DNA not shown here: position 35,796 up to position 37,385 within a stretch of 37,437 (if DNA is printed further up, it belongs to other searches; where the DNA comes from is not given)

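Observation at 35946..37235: GT51 transglycosylase domain without membrane anchor, fused to a ~230-aa domain of unknown function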

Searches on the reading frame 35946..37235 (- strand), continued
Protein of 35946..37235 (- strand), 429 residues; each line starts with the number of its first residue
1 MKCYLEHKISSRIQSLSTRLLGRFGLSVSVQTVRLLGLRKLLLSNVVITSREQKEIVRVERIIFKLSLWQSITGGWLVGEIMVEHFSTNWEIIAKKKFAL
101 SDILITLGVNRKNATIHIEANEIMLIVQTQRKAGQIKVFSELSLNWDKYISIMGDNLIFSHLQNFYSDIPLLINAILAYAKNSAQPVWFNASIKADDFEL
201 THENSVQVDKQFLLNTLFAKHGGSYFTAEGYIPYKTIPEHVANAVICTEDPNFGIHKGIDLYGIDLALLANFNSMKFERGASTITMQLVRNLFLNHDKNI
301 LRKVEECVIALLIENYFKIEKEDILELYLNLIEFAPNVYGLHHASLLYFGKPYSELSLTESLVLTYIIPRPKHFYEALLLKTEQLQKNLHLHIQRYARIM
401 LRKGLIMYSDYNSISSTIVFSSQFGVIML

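Call 16: find_related_loci(query=A1, collection=genome_contigs, flank=10000)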
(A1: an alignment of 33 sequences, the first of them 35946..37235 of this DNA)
Query A1 (429 aa) in genome_contigs; peptide patterns used: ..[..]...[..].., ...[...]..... (x = any residue, [..] = any of these).
600 stretches matched a pattern (row limit reached: there are more); 593 encode a relative of the query (tblastn E <= 1e-3); the best 80 are kept; 80 distinct loci.
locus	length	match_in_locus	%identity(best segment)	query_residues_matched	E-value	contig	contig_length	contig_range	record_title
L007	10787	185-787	57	224-429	3e-63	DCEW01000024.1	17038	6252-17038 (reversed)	MAG TPA_asm: Flavobacteriales bacterium UBA1820 UBA1820_contig_2788, whole genome shotgun sequence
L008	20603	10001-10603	47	215-418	4e-51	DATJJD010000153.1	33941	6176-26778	MAG TPA_asm: Puia sp. isolate SMAG_U15556 k141_259242, whole genome shotgun sequence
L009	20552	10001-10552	51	244-425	8e-43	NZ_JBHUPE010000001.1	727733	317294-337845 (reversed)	Sphingobacterium anhuiense strain KCTC 22209 platanus_K_25_97_1, whole genome shotgun sequence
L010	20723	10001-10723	35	189-422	6e-41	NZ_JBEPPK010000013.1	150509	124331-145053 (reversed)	Hymenobacter sp. UYP22 Ga0504879_13, whole genome shotgun sequence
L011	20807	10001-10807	34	156-418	2e-40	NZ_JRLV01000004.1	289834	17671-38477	Flavobacterium beibuense F44-8 contig5, whole genome shotgun sequence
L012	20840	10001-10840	31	149-423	3e-38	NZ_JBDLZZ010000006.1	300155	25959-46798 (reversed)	Flavobacterium aestuarii strain SYSU M80003 NODE_6_length_300155_cov_249.123305, whole genome shotgun sequence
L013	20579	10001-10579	41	189-374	4e-38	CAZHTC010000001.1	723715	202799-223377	MAG TPA_asm: uncultured Bifidobacteriaceae bacterium isolate SRP257259_co1_20 genome assembly, contig: NODE_4_length_723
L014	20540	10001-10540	41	230-410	3e-38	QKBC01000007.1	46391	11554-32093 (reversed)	MAG: Flavobacterium haoranii isolate SZUA-388 scaffold_1301, whole genome shotgun sequence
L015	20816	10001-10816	33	144-410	4e-38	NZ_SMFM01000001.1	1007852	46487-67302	Flavobacterium caseinilyticum strain AT-3-2 contig1, whole genome shotgun sequence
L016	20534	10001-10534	42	231-409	4e-38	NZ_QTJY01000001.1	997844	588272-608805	Larkinella soli strain MIMbqt9 contig1, whole genome shotgun sequence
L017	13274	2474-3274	32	149-410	1e-37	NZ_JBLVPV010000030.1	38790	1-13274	Flavobacterium sp. ZB4P13 L32_30, whole genome shotgun sequence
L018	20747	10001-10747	35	182-423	9e-38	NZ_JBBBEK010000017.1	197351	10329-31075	Pontibacter sp. 13R65 contig17, whole genome shotgun sequence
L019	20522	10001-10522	43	231-405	2e-37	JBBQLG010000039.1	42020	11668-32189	MAG: Cytophagales bacterium isolate Co_metawrap_517 Cmw_517_k141_9346186_length_42020_cov_8.9992, whole genome shotgun s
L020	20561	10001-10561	41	231-418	3e-37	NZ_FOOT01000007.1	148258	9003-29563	Pontibacter chinhatensis strain LP51, whole genome shotgun sequence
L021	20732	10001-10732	36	165-425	4e-37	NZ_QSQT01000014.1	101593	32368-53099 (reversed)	Phocaeicola plebeius strain TF10-3AC TF10-3AC.Scaf14, whole genome shotgun sequence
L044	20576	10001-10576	39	231-418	1e-35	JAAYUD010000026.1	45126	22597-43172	MAG: Bacteroidales bacterium isolate AS27yjCOA_134 55718_AS27, whole genome shotgun sequence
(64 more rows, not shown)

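Call 19: find_encoding_contigs(protein=P0008, flank=10000, max_places=1)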
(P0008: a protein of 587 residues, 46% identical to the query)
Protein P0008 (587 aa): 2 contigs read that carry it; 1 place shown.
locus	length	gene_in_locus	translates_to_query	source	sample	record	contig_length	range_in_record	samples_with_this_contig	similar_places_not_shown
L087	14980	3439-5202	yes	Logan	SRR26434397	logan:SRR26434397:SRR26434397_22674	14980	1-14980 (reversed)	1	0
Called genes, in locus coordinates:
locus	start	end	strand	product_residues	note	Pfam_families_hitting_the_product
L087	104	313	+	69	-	-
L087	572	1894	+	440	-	PF04055:Radical_SAM, PF13353:Fer4_12 (weak)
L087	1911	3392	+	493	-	PF03572:Peptidase_S41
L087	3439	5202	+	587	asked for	PF00912:Transgly, PF01510:Amidase_2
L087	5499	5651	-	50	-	-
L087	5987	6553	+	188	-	-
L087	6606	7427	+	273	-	-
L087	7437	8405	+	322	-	PF03572:Peptidase_S41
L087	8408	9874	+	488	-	PF20154:LNT_N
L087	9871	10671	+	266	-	-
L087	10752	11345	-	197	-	PF00440:TetR_N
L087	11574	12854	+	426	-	PF00155:Aminotran_1_2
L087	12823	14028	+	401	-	-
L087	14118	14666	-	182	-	PF09357:RteC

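Call 20: find_encoding_contigs(protein=P0007, flank=10000, max_places=1)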
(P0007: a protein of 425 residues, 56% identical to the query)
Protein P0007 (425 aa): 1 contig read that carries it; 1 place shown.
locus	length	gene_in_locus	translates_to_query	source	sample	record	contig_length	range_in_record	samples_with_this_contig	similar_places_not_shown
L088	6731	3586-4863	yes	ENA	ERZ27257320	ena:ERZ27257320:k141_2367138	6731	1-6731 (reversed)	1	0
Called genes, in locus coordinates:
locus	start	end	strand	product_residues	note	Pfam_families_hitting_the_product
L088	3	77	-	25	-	?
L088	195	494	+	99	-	PF03572:Peptidase_S41 (weak)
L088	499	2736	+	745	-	PF04738:Lant_dehydr_N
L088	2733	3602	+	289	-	PF14028:Lant_dehydr_C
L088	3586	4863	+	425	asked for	PF00912:Transgly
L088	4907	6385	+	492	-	PF13539:Peptidase_M15_4 (weak), PF05147:LANC_like (weak)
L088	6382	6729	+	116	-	?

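Call 21: find_encoding_contigs(protein=P0067, flank=10000, max_places=1)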
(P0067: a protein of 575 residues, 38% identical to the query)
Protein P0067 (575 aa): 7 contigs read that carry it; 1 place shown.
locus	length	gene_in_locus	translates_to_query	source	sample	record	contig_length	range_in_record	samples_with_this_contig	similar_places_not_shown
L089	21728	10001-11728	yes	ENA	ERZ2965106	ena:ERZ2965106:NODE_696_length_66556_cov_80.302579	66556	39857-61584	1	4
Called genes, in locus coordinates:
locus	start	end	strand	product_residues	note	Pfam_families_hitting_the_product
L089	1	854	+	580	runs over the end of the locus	PF13428:TPR_14 (faint), PF00515:TPR_1 (faint), PF07719:TPR_2 (faint), PF13424:TPR_12, PF13432:TPR_16 (faint)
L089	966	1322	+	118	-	PF11589:DUF3244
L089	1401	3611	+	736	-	PF03412:Peptidase_C39, PF00664:ABC_membrane, PF00005:ABC_tran, PF02463:SMC_N (faint), PF09818:ABC_ATPase (faint)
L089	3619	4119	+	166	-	-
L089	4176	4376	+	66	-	-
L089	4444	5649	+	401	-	PF04055:Radical_SAM, PF13353:Fer4_12 (weak)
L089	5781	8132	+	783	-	PF14905:OMP_b-brl_3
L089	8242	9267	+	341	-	-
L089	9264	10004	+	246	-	PF10111:Glyco_tranf_2_2 (weak), PF02709:Glyco_transf_7C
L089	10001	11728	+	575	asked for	PF00912:Transgly, PF02557:VanY (weak), PF13539:Peptidase_M15_4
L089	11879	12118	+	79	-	PF13173:AAA_14 (weak)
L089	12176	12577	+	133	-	PF13635:DUF4143 (weak)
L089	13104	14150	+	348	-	PF04041:Glyco_hydro_130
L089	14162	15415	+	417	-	PF07690:MFS_1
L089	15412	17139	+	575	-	-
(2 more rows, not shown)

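Call 22: find_encoding_contigs(protein=P0022, flank=10000, max_places=1)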
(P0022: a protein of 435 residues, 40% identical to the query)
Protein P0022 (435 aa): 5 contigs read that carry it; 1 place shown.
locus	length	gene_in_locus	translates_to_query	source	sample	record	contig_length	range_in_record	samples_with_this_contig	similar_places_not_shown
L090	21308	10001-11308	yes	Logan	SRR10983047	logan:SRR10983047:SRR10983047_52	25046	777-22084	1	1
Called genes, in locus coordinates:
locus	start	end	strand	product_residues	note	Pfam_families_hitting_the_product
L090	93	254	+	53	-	-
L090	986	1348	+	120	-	-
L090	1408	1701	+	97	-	-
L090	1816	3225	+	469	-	PF16286:DUF4932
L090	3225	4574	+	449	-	PF04055:Radical_SAM, PF13353:Fer4_12 (weak)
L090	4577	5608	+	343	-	PF05147:LANC_like (faint)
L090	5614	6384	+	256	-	-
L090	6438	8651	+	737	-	PF03412:Peptidase_C39, PF00664:ABC_membrane, PF00005:ABC_tran, PF02463:SMC_N (faint)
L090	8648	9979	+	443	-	PF25917:BSH_RND (weak), PF26002:Beta-barrel_AprE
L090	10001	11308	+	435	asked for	PF00912:Transgly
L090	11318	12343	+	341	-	PF05147:LANC_like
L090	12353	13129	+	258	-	PF02709:Glyco_transf_7C (weak)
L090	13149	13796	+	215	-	-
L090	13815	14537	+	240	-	PF04488:Gly_transf_sug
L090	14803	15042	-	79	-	-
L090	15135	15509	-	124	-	-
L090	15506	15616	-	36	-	-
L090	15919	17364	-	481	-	PF08706:D5_N, PF19263:DUF5906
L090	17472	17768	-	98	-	PF12964:DUF3853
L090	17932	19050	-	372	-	-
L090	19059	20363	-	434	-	PF13102:Phage_int_SAM_5, PF00589:Phage_integrase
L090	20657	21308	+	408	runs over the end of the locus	PF07719:TPR_2 (faint), PF13431:TPR_17 (faint), PF13414:TPR_11 (weak)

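Call 23: predict_structure(alignment_id=A1)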
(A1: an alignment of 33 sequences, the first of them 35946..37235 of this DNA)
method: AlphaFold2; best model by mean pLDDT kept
length: 429 residues; sequences in the alignment: 33
mean_pLDDT: 90.8   pTM: 0.86
mean pLDDT of the five models: 90.8, 90.7, 90.8, 90.6, 89.5
residues with pLDDT >= 90: 287; 70-90: 130; 50-70: 12; < 50: 0
segments of 3 or more residues with pLDDT < 50: none
pLDDT, mean of each block of 10 residues (from residue 1): 88 90 90 92 96 94 91 87 96 91 95 94 93 90 92 88 87 91 76 85 81 90 72 95 95 92 86 76 93 87 93 92 96 92 96 97 95 95 96 97 95 95 94
secondary structure, 60 per line:
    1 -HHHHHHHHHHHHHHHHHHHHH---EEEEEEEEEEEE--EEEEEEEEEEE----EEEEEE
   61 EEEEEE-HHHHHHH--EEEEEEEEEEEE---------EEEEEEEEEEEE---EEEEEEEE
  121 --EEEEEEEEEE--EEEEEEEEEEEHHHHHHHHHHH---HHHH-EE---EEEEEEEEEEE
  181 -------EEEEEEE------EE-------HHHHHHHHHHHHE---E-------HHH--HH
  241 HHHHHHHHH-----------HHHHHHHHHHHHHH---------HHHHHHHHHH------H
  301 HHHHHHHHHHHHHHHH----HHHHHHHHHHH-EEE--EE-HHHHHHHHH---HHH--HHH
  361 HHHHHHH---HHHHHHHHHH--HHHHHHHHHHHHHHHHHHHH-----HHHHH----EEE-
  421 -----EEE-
elements in order: H2-22 E26-37 E40-50 E55-66 H68-74 E77-88 E98-109 E113-120 E123-132 E135-145 H146-156 H160-163 E170-180 E188-194 H210-221 H239-249 H261-274 H284-293 H300-316 H321-331 E333-335 H341-349 H358-367 H371-380 H383-402 H408-412 E417-419 E426-428

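Call 26: fold_search(model_id=the predicted structure, library=pdb)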
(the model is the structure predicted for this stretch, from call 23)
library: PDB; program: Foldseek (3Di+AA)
matches with E <= 10: 620; with E <= 0.001: 24
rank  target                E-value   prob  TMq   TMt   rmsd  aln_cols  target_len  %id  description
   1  3nb6                  8.7e-13  1.00  0.38  0.85   2.6       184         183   36  Crystal structure of Aquifex aeolicus peptidoglycan glycosyltransferase in complex with Methylphosphoryl Neryl Moenomyci (released 2011-05-18)
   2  2oqo                  8.2e-12  1.00  0.37  0.84   2.4       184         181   36  Crystal structure of a peptidoglycan glycosyltransferase from a class A PBP: insight into bacterial cell wall synthesis (released 2007-03-13)
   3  3d3h                  1.6e-11  1.00  0.36  0.84   2.7       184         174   35  Crystal structure of a complex of the peptidoglycan glycosyltransferase domain from Aquifex aeolicus and neryl moenomyci (released 2008-07-22)
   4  3nb7                  3.2e-11  1.00  0.36  0.84   2.5       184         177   35  Crystal structure of Aquifex Aeolicus Peptidoglycan Glycosyltransferase in complex with Decarboxylated Neryl Moenomycin (released 2011-05-18)
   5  6ftb                  1.3e-09  1.00  0.38  0.73   5.0       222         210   25  Staphylococcus aureus monofunctional glycosyltransferase in complex with moenomycin (released 2018-06-27)
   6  3vmq_A                3.0e-09  1.00  0.37  0.69   6.6       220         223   25  Crystal structure of Staphylococcus aureus membrane-bound transglycosylase: Apoenzyme (released 2012-04-18)
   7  3hzs                  4.4e-09  1.00  0.38  0.73   5.0       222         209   25  S. aureus monofunctional glycosyltransferase (MtgA)in complex with moenomycin (released 2009-07-07)
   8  2olv_B                1.1e-08  1.00  0.36  0.25   2.7       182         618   27  Structural Insight Into the Transglycosylation Step Of Bacterial Cell Wall Biosynthesis : Donor Ligand Complex (released 2007-03-13)
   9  3vms_B                1.4e-08  1.00  0.38  0.73   2.4       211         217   26  Crystal structure of Staphylococcus aureus membrane-bound transglycosylase in complex with NBD-Lipid II (released 2012-04-18)
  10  3vms_A                1.7e-08  1.00  0.38  0.71   3.1       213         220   26  Crystal structure of Staphylococcus aureus membrane-bound transglycosylase in complex with NBD-Lipid II (released 2012-04-18)
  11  3dwk_C                2.6e-08  1.00  0.33  0.24   5.1       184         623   26  Identification of Dynamic Structural Motifs Involved in Peptidoglycan Glycosyltransfer (released 2008-09-30)
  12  2olv_A                3.6e-08  1.00  0.35  0.25   3.0       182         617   26  Structural Insight Into the Transglycosylation Step Of Bacterial Cell Wall Biosynthesis : Donor Ligand Complex (released 2007-03-13)
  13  5hlb                  3.6e-08  1.00  0.35  0.21  21.2       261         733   22  E. coli PBP1b in complex with acyl-aztreonam and moenomycin (released 2016-12-14)
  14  3dwk_B                5.5e-08  1.00  0.33  0.24   7.0       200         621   26  Identification of Dynamic Structural Motifs Involved in Peptidoglycan Glycosyltransfer (released 2008-09-30)
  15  3vmt_B                7.2e-08  1.00  0.37  0.71   2.8       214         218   26  Crystal structure of Staphylococcus aureus membrane-bound transglycosylase in complex with a Lipid II analog (released 2012-04-18)
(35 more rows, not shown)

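Call 37: search_protein_families(library=pfam, proteins=[P0091, P0111, P0083, P0096, L001:9323-9976:+, L005:8251-9267:+, L005:9264-10004:+, L005:215-715:+, L090:13149-13796:+], max_evalue=0.1)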
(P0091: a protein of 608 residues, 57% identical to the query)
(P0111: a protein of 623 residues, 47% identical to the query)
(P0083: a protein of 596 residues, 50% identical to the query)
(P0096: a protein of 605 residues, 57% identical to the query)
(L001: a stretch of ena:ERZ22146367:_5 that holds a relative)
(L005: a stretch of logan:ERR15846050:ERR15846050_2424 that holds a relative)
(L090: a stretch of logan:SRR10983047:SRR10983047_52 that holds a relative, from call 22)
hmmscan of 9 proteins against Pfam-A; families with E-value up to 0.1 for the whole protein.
P0091 (608 aa): 1 family
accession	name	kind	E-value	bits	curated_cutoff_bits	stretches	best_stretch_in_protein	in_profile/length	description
PF00912.28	Transgly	-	1.3e-43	148.9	27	1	408-553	15-158/178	Transglycosylase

P0111 (623 aa): 2 families
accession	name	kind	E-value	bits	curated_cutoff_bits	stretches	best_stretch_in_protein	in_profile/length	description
PF00912.28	Transgly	-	5.2e-47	160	27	1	409-564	10-163/178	Transglycosylase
PF20612.3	SHOCT_2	-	0.034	14.7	24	1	582-611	20-51/53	SHOCT domain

P0083 (596 aa): 2 families
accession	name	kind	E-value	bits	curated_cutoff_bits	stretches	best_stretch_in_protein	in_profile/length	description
PF00912.28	Transgly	-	9.7e-44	149.3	27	1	395-540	14-157/178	Transglycosylase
PF07873.16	YabP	-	0.058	13.6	27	0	132-177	17-62/64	YabP family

P0096 (605 aa): 1 family
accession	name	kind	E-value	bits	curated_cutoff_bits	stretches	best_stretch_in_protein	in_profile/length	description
PF00912.28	Transgly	-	2.2e-44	151.5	27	1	401-548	15-160/178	Transglycosylase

L001:9323-9976:+ (217 aa): 1 family
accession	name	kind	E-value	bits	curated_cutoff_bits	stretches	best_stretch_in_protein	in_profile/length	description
PF04627.18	ATP-synt_Eps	-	0.07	13.5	27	0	54-73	8-27/49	Mitochondrial ATP synthase epsilon chain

L005:8251-9267:+ (338 aa): 0 families

L005:9264-10004:+ (246 aa): 5 families
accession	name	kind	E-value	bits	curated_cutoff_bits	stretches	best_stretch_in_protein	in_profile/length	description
PF02709.20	Glyco_transf_7C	-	1.2e-11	44.5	23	1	160-210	17-67/78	N-terminal domain of galactosyltransferase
PF10111.15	Glyco_tranf_2_2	-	6.1e-08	32.9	27.3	1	79-205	73-206/276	Glycosyltransferase like family 2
PF00535.33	Glycos_transf_2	-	0.0004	20.8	23.3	1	79-177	70-167/168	Glycosyl transferase family 2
PF13506.12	Glyco_transf_21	-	0.00055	19.9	21.7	1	74-179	17-119/174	Glycosyl transferase family 21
PF13641.12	Glyco_tranf_2_3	-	0.00057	20.4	27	1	75-207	74-203/230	Glycosyltransferase like family 2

L005:215-715:+ (166 aa): 1 family
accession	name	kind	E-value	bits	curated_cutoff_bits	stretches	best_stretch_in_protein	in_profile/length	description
PF17876.7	CSD2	-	0.033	14.7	26.2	0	62-104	6-46/74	Cold shock domain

L090:13149-13796:+ (215 aa): 1 family
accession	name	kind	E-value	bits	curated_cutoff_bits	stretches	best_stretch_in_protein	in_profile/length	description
PF05257.22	CHAP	-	0.0001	23.2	26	1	57-149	5-80/81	CHAP domain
